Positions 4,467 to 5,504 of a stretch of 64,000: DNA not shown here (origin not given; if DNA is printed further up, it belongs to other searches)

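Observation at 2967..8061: AT-rich six-gene cassette built around a minimal class-III cyclase-like protein: candidate uncharacterised cyclic-nucleotide defence system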

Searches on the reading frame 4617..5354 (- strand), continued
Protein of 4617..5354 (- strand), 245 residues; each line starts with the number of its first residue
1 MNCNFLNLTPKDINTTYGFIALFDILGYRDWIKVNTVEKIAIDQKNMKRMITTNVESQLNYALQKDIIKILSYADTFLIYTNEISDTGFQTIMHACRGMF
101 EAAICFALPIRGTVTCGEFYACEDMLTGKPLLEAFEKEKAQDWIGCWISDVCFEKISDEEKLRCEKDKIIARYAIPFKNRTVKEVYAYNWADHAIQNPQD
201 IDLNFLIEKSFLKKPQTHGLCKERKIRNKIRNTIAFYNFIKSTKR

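Call 35: search_protein_families(library=pfam, alignment_id=A1, max_evalue=10)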
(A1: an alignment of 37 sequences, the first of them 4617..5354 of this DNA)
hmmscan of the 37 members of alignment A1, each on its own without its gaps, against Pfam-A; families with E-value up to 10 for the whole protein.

A. member 1, window:4617-5354:- (245 aa): 1 family
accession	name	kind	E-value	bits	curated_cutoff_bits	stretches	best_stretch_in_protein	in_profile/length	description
PF15580.11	Imm53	-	0.082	13.1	25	1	135-163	53-81/92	Immunity protein 53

B. families by the number of members that match (of 37 scanned): 26 families (the first 25 are shown)
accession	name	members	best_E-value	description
PF13713.11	BRX_N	2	0.054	Transcription factor BRX N-terminal domain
PF16531.10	SAS-6_N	1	0.0013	Centriolar protein SAS N-terminal domain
PF22607.2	FAD_binding-like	1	0.0092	FAD binding domain-like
PF23302.1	HTH_DNAJC9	1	0.016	DNAJC9 HTH domain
PF14583.12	Pectate_lyase22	1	0.035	Oligogalacturonate lyase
PF12654.12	DUF3786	1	0.035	Domain of unknown function (DUF3786)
PF16076.10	Acyltransf_C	1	0.043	Acyltransferase C-terminus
PF06456.18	Arfaptin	1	0.043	Arfaptin-like domain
PF04098.21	Rad52_Rad22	1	0.052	Rad52/22 family double-strand break repair protein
PF19840.4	DUF6317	1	0.052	Family of unknown function (DUF6317)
PF21698.3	Spo16_C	1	0.06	Spo16 protein, C-terminal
PF25744.1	T4_Y13H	1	0.061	Bacteriophage T4 Y13H protein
PF10256.14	Erf4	1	0.067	Golgin subfamily A member 7/ERF4 family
PF13522.11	GATase_6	1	0.075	Glutamine amidotransferase domain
PF20111.4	DUF6501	1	0.076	Family of unknown function (DUF6501)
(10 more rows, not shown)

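Call 43: search_protein_representatives(alignment_id=A1)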
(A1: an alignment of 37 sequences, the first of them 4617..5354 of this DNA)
Query: 37 sequences, 237 profile positions. Proteins with E-value up to 0.001 (for the whole library): 8962; up to 1e-10: 3484; up to 1e-30: 135. The best 150 are listed.
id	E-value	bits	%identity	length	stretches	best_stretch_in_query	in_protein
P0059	8.7e-86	303.6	-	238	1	2-232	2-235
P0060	1.2e-84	299.9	-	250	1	3-236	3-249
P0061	5.0e-75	268.3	-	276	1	6-230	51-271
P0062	4.4e-74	265.3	-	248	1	2-234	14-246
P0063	2.1e-72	259.8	-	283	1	5-230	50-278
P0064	3.1e-72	259.2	-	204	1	6-203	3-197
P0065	3.2e-70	252.6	-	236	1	6-232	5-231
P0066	3.5e-70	252.5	-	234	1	8-233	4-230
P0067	6.3e-66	238.6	-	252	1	6-234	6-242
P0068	3.2e-65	236.3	-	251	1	4-233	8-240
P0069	7.3e-65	235.1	-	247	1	7-230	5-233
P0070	3.2e-63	229.7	-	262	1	6-230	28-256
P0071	3.7e-62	226.2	-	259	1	3-235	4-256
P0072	2.1e-61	223.7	-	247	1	5-231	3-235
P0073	5.5e-61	222.4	-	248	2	12-171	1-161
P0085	1.1e-45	172.3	-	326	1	5-232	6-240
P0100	4.9e-37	144.0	-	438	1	2-233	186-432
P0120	2.4e-34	135.2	-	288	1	7-231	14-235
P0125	7.0e-34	133.7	-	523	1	8-229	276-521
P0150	1.7e-32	129.1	-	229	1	7-230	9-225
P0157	4.7e-32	127.7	-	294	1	9-234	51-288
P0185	7.4e-31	123.8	-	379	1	8-230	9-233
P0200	2.2e-30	122.2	-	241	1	8-233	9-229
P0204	3.6e-30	121.5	-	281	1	8-173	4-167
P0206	3.9e-30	121.4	-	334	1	6-232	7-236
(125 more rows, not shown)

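Call 44: search_protein_families(library=pfam, proteins=[P0100, P0125, P0185, P0206, P0085, P0157, P0120, P0204, P0150, P0200], max_evalue=0.01)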
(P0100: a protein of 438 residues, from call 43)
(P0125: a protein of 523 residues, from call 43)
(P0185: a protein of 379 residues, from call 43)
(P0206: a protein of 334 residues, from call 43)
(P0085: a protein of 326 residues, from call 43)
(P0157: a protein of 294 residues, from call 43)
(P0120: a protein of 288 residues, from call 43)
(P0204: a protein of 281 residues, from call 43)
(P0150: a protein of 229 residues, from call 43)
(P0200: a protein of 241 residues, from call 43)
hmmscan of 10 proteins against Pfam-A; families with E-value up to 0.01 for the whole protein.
P0100 (438 aa): 2 families
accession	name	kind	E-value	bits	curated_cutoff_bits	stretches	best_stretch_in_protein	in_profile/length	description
PF03235.19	GmrSD_N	-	8.7e-07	29.7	33.2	1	37-183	3-186/199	GmrSD restriction endonuclease, N-terminal domain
PF09968.15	DUF2202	-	0.0061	16.8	22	0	167-243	67-142/162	Uncharacterized protein domain (DUF2202)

P0125 (523 aa): 26 families (the best 25 are shown)
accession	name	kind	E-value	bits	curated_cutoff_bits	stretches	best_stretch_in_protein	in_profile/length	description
PF00515.34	TPR_1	-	1.5e-46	154.8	27.8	7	145-177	2-34/34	Tetratricopeptide repeat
PF07719.23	TPR_2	-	2.3e-39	130.7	27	6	45-76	3-34/34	Tetratricopeptide repeat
PF13414.12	TPR_11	-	2e-33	114.2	26.8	6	185-224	1-40/42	TPR repeat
PF13181.12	TPR_8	-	2.8e-27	92.9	25.7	1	45-76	3-34/34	Tetratricopeptide repeat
PF13431.12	TPR_17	-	1.7e-26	90.6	24.4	3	200-229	1-30/34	Tetratricopeptide repeat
PF13424.12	TPR_12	-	6.4e-25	87.6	30.1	3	46-105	6-73/77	Tetratricopeptide repeat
PF13432.12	TPR_16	-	2e-19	70.1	32.7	2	183-245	2-63/65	Tetratricopeptide repeat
PF12895.13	ANAPC3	-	2.1e-15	57.2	27.2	2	124-203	3-81/82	Anaphase-promoting complex, cyclosome, subunit 3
PF13176.12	TPR_7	-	2.4e-15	55.7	27.9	0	180-207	1-30/36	Tetratricopeptide repeat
PF13428.12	TPR_14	-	6.7e-15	54.6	23.5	0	80-113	4-38/44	Tetratricopeptide repeat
PF13374.12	TPR_10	-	9.6e-14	51.3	27.5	0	179-206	3-30/42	Tetratricopeptide repeat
PF13371.12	TPR_9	-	2.2e-13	50.5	35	2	20-79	6-65/73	Tetratricopeptide repeat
PF13174.12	TPR_6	-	1e-11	45.1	26.3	0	83-106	6-29/33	Tetratricopeptide repeat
PF14559.12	TPR_19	-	6.4e-11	42.9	25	0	162-209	9-56/68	Tetratricopeptide repeat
PF25063.1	ARM_TT21_C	-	4.1e-10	40.3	35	1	20-105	106-192/209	Tetratricopeptide repeat protein 21 C-terminal ARM domain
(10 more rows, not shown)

P0185 (379 aa): 0 families

P0206 (334 aa): 0 families

P0085 (326 aa): 0 families

P0157 (294 aa): 0 families

P0120 (288 aa): 0 families

P0204 (281 aa): 0 families

P0150 (229 aa): 0 families

P0200 (241 aa): 0 families

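Call 46: search_protein_families(library=padloc, alignment_id=A2, max_evalue=0.01)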
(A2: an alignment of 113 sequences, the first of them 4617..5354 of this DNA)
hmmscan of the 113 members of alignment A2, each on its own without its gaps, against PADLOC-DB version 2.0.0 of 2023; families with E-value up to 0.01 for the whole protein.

A. member 1, window:4617-5354:- (245 aa): 0 families

B. families by the number of members that match (of 113 scanned): 3 families
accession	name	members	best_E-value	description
PDLC02323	AbiEii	1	0.0016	AbiEii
PDLC03837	DolA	1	0.0018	-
PDLC04228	HEC-02B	1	0.0035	-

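Call 47: search_protein_families(library=ncbifam, alignment_id=A2, max_evalue=0.01)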
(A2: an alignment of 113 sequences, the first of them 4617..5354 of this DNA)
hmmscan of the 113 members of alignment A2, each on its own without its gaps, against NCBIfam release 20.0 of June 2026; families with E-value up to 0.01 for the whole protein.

A. member 1, window:4617-5354:- (245 aa): 0 families

B. families by the number of members that match (of 113 scanned): 6 families
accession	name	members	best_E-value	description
NF041080.1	DGGGPL_reductase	1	0.0031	digeranylgeranylglycerophospholipid reductase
NF000444.3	blaEBR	1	0.0031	EBR family subclass B1 metallo-beta-lactamase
NF033952.2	AcrID1_fam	1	0.0044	AcrID1 family anti-CRISPR protein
NF003204.0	PRK04171.1-3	1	0.0047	16S rRNA (pseudouridine(914)-N(1))-methyltransferase Nep1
TIGR01711.1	gspJ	1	0.0051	type II secretion system minor pseudopilin GspJ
NF012146.1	blaB-IND-MUS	1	0.0069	BlaB/IND/MUS family subclass B1 metallo-beta-lactamase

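Call 48: search_solved_structures(query=A2, max_evalue=10, show_alignments=4)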
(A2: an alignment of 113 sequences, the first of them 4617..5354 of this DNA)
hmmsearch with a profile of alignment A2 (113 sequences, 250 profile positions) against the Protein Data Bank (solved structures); distinct sequences matched with E-value up to 10: 1.
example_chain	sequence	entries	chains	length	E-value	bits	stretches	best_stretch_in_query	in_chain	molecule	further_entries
4m85_A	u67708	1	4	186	0.59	12.5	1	129-219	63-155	N-acetyltransferase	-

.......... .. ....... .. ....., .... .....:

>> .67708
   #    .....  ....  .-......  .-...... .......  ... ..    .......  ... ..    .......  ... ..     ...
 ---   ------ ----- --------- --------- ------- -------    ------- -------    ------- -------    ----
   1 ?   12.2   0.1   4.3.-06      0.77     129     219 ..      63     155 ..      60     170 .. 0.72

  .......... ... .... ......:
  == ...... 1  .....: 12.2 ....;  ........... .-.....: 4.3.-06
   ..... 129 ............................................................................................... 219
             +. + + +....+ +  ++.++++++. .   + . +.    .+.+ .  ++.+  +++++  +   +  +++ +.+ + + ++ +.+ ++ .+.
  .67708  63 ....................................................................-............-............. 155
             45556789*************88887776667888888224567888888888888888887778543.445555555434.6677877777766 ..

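Call 55: search_protein_families(library=phrogs, proteins=[window:4617-5354:-], max_evalue=0.1)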
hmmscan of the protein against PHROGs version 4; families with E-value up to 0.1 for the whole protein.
window:4617-5354:- (245 aa): 2 families
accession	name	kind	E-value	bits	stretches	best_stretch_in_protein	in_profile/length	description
phrog_23933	-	unknown function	0.00017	22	1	17-138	5-123/240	-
phrog_36657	-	unknown function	0.076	14.3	0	61-95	19-55/103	-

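Call 56: search_dna_similar(query=window:4617-5354:-, collection=phages, mode=protein, max_evalue=0.01, max_rows=20)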
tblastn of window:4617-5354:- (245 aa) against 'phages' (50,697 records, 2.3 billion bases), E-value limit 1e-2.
No match.

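Call 57: search_dna_similar(query=window:4617-5354:-, collection=plasmids, mode=protein, max_evalue=0.01, max_rows=25)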
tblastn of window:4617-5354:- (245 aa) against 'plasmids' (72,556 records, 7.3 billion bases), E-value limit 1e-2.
Records with a match: 3; places in all: 3; records where one place covers at least 80% of the query: 1.
Best place of each record, by identity: <60% 3.
By first word of the organism name: Bacillus 3.
By predicted mobility (MOB-suite, as given by PLSDB): non-mobilizable 2; conjugative 1.
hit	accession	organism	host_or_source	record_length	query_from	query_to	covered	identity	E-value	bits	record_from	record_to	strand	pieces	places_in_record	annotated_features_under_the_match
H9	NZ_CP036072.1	Bacillus wiedmannii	cell culture,soil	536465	19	241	91%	24.6%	5e-16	84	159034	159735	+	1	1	DUF262 domain-containing protein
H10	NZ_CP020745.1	Bacillus mycoides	whole organism,soil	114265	12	190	73%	22.8%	3e-6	55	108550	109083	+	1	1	hypothetical protein (x2)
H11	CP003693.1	Bacillus thuringiensis MC28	-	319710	18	146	53%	27.1%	6e-5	51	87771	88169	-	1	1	TPR repeat-containing protein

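Call 58: get_annotated_region(hit=H9, flank=6000)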
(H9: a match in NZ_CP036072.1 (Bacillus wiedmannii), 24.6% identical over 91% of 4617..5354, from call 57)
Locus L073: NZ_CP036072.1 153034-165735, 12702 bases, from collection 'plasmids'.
description: Bacillus wiedmannii strain JAS07/5 plasmid p536
organism: Bacillus wiedmannii (NCBI taxid 1890302)
taxonomy: Bacteria; Bacillota; Bacilli; Bacillales; Bacillaceae; Bacillus; Bacillus wiedmannii
host: -; source: cell culture,soil; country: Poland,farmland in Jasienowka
typing (MOB-suite, as given by PLSDB): non-mobilizable; replicon rep_cluster_164,rep_cluster_1698,rep_cluster_1751,rep_cluster_1912
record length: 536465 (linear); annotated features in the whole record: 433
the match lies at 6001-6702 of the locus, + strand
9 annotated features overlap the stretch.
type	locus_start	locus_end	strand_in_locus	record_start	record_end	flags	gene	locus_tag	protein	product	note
CDS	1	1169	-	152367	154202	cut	-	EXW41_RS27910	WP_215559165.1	DNA/RNA helicase domain-containing protein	-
CDS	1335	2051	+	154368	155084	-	-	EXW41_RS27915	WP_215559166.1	hypothetical protein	-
CDS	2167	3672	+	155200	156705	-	-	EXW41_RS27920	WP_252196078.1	hypothetical protein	-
CDS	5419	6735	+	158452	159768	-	-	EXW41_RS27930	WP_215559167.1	DUF262 domain-containing protein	-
CDS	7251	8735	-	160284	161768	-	-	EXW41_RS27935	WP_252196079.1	hypothetical protein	-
CDS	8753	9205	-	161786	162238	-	-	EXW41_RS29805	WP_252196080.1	hypothetical protein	-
CDS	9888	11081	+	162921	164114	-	-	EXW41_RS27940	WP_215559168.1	aldolase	-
CDS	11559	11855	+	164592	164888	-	-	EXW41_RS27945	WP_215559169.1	hypothetical protein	-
CDS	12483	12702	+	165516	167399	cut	-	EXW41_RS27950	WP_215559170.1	AAA family ATPase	-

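Call 59: get_annotated_region(hit=H10, flank=5000)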
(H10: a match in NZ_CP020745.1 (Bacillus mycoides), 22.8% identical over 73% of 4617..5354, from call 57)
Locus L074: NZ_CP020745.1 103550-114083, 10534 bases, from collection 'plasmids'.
description: Bacillus mycoides strain Gnyt1 plasmid unnamed2, complete sequence
organism: Bacillus mycoides (NCBI taxid 1405)
taxonomy: Bacteria; Bacillota; Bacilli; Bacillales; Bacillaceae; Bacillus; Bacillus mycoides
host: -; source: whole organism,soil; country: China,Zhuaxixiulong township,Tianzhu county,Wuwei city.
typing (MOB-suite, as given by PLSDB): non-mobilizable
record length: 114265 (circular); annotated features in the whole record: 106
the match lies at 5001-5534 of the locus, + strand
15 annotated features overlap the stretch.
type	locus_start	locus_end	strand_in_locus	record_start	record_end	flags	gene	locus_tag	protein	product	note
CDS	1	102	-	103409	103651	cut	-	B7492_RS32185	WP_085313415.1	hypothetical protein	-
CDS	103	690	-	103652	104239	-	-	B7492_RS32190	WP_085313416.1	recombinase family protein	GO:0006310 - DNA recombination [Evidence IEA]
CDS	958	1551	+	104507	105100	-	-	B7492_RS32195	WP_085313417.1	TasA family protein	-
CDS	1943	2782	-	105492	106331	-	-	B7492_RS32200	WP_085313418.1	hypothetical protein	-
CDS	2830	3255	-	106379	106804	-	-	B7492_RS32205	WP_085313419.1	hypothetical protein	-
CDS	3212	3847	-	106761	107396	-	-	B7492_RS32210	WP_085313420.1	ATP-binding protein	-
CDS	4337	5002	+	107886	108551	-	-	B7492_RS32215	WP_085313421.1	hypothetical protein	-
CDS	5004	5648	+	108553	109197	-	-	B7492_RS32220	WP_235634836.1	hypothetical protein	-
CDS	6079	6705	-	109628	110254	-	-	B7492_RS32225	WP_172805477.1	hypothetical protein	-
CDS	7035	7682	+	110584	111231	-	-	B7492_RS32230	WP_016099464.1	recombinase family protein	GO:0006310 - DNA recombination [Evidence IEA]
CDS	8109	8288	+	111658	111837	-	-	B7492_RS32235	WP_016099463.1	hypothetical protein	-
CDS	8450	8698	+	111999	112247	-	-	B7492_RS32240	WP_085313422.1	hypothetical protein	-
CDS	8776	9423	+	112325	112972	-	-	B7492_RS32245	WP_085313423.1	hypothetical protein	-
CDS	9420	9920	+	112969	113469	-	-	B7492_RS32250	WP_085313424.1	stage II sporulation protein M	-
CDS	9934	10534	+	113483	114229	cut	-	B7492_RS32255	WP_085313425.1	M48 family metalloprotease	GO:0006508 - proteolysis [Evidence IEA]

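Call 60: get_annotated_region(hit=H11, flank=5000)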
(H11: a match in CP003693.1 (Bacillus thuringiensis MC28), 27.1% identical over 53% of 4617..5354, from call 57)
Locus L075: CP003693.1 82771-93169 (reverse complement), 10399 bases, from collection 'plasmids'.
description: Bacillus thuringiensis MC28 plasmid pMC319, complete sequence
organism: Bacillus thuringiensis MC28 (NCBI taxid 1195464)
taxonomy: Bacteria; Bacillota; Bacilli; Bacillales; Bacillaceae; Bacillus; Bacillus thuringiensis; Bacillus thuringiensis MC28
host: -; source: -; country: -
typing (MOB-suite, as given by PLSDB): conjugative; replicon rep_cluster_1912; relaxase MOBP; mating-pair formation MPF_T
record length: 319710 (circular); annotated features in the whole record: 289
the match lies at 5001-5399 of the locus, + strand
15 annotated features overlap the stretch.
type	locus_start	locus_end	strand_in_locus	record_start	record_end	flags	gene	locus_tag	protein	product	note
CDS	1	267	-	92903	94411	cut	-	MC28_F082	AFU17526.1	DNA recombinase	-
CDS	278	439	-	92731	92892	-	-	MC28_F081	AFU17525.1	hypothetical protein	-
CDS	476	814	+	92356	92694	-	-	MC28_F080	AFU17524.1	transcriptional regulator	-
CDS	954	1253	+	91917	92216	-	-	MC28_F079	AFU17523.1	hypothetical protein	-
CDS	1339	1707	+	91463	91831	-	-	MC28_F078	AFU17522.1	hypothetical protein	-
CDS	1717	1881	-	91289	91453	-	-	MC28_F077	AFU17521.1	hypothetical protein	-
CDS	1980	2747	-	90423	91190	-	-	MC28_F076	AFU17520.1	HNH endonuclease family protein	-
CDS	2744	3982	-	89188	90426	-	-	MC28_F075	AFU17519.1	putative ATP-binding protein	-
CDS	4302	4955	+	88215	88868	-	-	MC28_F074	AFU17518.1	hypothetical protein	-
CDS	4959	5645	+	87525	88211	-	-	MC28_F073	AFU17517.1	TPR repeat-containing protein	-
CDS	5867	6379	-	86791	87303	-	-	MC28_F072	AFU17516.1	protein kinase domain containing protein, putative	-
CDS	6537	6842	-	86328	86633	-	-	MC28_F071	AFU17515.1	hypothetical protein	-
CDS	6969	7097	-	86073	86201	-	-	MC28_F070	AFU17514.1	hypothetical protein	-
CDS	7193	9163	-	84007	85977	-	-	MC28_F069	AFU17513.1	ATP-dependent endonuclease of the OLD family-like protein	-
CDS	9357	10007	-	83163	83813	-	-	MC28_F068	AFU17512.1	hypothetical protein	-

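Call 63: search_protein_families(library=pfam, proteins=[L074:4337-5002:+, L075:4302-4955:+, L074:5004-5648:+, L075:4959-5645:+, L073:5419-6735:+], max_evalue=0.01)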
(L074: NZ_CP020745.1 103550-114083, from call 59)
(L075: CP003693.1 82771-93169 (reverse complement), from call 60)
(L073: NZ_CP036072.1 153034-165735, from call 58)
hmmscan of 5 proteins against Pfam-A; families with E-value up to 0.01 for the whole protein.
L074:4337-5002:+ (221 aa): 1 family
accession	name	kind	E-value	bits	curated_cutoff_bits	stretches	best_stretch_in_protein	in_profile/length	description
PF21648.2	M1E1E6-like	-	2.7e-08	34.4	27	1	115-207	3-102/104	Integron cassette protein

L075:4302-4955:+ (217 aa): 1 family
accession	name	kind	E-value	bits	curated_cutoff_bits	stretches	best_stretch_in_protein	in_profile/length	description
PF21648.2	M1E1E6-like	-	1e-06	29.3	27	1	110-202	2-101/104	Integron cassette protein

L074:5004-5648:+ (214 aa): 0 families

L075:4959-5645:+ (228 aa): 0 families

L073:5419-6735:+ (438 aa): 2 families
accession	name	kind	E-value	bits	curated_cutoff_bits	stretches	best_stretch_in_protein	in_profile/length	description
PF03235.19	GmrSD_N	-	8.7e-07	29.7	33.2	1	37-183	3-186/199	GmrSD restriction endonuclease, N-terminal domain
PF09968.15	DUF2202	-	0.0061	16.8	22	0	167-243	67-142/162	Uncharacterized protein domain (DUF2202)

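Call 66: search_protein_families(library=padloc, alignment_id=A4, max_evalue=0.00001)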
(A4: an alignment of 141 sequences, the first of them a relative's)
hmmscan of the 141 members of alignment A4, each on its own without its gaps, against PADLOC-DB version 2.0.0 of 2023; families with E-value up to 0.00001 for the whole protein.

A. member 1, L013:3248-3607:+ (120 aa): 0 families

B. families by the number of members that match (of 141 scanned): 234 families (the first 25 are shown)
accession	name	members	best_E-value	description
PDLC02926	HTH_VI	5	1.4e-15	-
PDLC03665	Control_protein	4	1.7e-13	control protein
PDLC04142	capH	4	2.1e-12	capH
PDLC03664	Control_protein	4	3.8e-09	control protein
PDLC03951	RmrA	3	2.1e-09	-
PDLC03949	RmrA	3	3.7e-09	-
PDLC03952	RmrA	3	5.2e-09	-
PDLC03946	RmrA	3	1.5e-08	-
PDLC03954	RmrA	3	3.3e-08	-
PDLC03019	MTase_I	2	6e-114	Type I methyltransferase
PDLC03657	mREase_IV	2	2.3e-85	Type IV methyl-directed restriction enzyme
PDLC03032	MTase_I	2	1.2e-34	Type I methyltransferase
PDLC04796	PDC-S02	2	9.3e-22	-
PDLC04819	PDC-S02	2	2.6e-18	-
PDLC04806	PDC-S02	2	1.1e-15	-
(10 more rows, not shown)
